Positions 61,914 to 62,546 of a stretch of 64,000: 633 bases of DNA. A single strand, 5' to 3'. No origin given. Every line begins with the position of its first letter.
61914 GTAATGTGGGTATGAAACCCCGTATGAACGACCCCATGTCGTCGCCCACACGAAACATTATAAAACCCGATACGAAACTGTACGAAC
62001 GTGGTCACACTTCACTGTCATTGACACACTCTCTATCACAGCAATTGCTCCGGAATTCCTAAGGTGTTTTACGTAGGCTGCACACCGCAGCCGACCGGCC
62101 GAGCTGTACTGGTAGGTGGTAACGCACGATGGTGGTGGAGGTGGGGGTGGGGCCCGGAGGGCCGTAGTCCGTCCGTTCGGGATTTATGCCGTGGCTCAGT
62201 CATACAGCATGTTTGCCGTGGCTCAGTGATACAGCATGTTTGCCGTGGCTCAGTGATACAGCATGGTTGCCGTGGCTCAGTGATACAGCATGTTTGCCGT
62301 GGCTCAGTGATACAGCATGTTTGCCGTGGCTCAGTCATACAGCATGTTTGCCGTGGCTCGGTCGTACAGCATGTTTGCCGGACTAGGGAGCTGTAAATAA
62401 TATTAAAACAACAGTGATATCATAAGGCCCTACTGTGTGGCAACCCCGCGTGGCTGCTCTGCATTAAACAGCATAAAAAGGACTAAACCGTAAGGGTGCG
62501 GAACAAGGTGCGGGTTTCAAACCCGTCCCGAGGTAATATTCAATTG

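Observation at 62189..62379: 27-bp minisatellite that appears to have budded from a 27-nt segment of the 311-bp unit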

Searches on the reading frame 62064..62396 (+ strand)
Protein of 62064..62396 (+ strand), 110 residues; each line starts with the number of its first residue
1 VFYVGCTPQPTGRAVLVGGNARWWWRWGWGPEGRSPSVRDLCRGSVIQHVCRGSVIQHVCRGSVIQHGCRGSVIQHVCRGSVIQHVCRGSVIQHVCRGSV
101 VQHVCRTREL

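Call 64: search_protein_families(library=pfam, proteins=[window:62064-62396:+], max_evalue=0.01)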
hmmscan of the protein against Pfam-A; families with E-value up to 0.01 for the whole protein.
window:62064-62396:+ (110 aa): 0 families
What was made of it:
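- The ORFs have no Pfam match (call 64). There is no Pfam match (call 64).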
